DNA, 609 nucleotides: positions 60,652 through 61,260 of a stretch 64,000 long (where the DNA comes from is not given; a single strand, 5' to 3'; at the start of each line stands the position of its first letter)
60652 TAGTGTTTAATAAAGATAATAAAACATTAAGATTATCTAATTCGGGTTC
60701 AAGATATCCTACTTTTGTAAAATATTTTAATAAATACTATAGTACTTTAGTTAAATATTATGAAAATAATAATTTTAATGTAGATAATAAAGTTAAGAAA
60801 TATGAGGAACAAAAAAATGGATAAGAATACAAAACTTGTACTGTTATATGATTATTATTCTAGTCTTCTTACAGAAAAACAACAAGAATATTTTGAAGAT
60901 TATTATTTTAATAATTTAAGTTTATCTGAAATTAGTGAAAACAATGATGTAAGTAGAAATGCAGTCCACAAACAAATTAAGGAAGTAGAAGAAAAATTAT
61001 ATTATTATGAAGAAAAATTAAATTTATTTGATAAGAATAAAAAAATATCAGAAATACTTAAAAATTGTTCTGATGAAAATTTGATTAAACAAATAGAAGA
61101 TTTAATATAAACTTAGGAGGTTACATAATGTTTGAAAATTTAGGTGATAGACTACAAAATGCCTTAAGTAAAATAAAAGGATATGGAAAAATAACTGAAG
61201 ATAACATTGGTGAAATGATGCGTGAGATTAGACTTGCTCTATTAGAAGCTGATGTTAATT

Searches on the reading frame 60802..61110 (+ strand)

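Call 28: search_protein_families(library=pfam, proteins=[window:60802-61110:+], max_evalue=0.001)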
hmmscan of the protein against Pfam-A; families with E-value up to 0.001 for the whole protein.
window:60802-61110:+ (102 aa): 4 families
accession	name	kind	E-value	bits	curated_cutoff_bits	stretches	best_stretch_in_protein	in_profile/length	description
PF04297.20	UPF0122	-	1.8e-25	89.6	22.7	1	6-97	1-93/101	Putative helix-turn-helix protein, YlxM / p13 like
PF04545.22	Sigma70_r4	-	3.9e-06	26.7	24.1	1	23-66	5-48/50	Sigma-70, region 4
PF08281.18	Sigma70_r4_2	-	0.00017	21.6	25.7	1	23-64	11-52/54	Sigma-70, region 4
PF08279.18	HTH_11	-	0.00021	21.5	25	1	38-67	15-44/55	HTH domain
